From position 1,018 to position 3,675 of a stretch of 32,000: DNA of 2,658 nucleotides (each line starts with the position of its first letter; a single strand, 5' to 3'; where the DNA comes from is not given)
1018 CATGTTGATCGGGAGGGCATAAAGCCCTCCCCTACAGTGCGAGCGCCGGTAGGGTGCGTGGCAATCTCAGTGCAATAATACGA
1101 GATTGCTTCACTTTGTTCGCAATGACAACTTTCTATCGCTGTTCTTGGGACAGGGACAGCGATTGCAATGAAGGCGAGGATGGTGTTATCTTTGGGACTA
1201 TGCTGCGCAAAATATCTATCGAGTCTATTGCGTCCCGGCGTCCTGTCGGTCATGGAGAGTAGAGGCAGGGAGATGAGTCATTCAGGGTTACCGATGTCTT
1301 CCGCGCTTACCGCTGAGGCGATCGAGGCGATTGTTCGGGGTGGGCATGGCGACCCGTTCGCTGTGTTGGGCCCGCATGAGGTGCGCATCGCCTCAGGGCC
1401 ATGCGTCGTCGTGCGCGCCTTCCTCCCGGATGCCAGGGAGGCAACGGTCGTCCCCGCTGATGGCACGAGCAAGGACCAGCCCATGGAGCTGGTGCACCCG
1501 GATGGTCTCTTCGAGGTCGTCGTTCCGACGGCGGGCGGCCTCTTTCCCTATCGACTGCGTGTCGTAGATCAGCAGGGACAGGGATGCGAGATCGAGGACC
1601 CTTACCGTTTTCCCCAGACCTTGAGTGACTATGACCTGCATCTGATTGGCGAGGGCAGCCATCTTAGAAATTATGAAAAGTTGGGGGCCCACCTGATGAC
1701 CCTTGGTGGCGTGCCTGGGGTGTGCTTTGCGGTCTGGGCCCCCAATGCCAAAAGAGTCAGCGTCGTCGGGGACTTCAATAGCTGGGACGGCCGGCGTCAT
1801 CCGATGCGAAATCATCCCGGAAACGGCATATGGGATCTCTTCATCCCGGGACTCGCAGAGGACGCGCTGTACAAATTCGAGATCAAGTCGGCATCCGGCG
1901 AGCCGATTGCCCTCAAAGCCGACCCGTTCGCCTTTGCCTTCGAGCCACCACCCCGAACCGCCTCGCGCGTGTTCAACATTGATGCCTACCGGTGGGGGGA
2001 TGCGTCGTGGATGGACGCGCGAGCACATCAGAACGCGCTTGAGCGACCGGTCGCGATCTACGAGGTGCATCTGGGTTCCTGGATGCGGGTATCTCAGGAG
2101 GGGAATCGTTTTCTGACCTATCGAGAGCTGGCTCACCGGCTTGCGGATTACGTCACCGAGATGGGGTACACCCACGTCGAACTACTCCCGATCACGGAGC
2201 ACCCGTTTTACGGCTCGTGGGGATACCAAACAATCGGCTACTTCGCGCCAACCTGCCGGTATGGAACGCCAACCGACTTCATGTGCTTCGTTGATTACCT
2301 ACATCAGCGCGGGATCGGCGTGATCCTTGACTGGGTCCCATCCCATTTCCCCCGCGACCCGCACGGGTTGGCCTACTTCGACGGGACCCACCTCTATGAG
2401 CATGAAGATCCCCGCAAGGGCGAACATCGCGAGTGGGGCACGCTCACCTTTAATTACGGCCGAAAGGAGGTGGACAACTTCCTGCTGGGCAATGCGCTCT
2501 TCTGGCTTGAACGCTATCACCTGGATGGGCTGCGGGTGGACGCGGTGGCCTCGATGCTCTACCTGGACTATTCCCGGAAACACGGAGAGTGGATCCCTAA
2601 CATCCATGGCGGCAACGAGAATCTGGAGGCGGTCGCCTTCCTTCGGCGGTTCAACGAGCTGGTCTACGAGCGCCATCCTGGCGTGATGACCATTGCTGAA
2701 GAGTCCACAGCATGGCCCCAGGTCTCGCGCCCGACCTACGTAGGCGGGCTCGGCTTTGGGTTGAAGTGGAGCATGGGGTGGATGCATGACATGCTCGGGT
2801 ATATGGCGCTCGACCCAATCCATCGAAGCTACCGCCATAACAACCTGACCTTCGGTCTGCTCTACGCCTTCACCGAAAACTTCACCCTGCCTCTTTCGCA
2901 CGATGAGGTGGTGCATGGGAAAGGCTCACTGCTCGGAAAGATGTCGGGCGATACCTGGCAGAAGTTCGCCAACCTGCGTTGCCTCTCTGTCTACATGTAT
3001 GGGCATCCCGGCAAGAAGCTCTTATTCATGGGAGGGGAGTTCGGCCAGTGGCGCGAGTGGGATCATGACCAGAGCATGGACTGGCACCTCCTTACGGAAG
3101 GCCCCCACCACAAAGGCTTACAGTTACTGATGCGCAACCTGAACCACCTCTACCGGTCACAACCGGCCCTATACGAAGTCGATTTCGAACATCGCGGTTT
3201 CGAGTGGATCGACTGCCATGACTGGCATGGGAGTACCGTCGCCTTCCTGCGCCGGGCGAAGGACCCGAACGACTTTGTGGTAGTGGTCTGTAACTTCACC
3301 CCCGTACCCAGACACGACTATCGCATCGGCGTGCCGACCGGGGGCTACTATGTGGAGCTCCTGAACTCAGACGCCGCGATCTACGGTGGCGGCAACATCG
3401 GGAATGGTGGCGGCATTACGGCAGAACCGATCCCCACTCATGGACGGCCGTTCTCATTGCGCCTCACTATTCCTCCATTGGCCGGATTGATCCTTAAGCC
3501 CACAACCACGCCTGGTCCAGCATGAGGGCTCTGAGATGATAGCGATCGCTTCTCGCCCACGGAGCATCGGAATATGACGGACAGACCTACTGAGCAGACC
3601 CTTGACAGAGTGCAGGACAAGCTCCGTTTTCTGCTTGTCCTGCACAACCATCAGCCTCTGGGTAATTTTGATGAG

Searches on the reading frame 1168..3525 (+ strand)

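Call 70: search_protein_families(library=pfam, proteins=[window:1168-3525:+], max_evalue=0.00001)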
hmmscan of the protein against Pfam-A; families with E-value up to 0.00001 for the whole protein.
window:1168-3525:+ (785 aa): 4 families
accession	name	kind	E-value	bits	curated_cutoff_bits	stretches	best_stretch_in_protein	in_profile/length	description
PF22019.2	GlgB_N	-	6.4e-31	106.8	27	1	50-146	3-94/94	alpha-1,4-glucan branching enzyme GlgB, N-terminal domain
PF02922.24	CBM_48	-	1.3e-28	99.6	22.4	1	171-255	1-83/83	Carbohydrate-binding module 48 (Isoamylase N-terminal domain)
PF02806.24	Alpha-amylase_C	-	5.2e-25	88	21.2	1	680-778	1-94/95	Alpha amylase, C-terminal all-beta domain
PF00128.31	Alpha-amylase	-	2.8e-14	53.7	22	1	327-395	26-93/446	Alpha amylase, catalytic domain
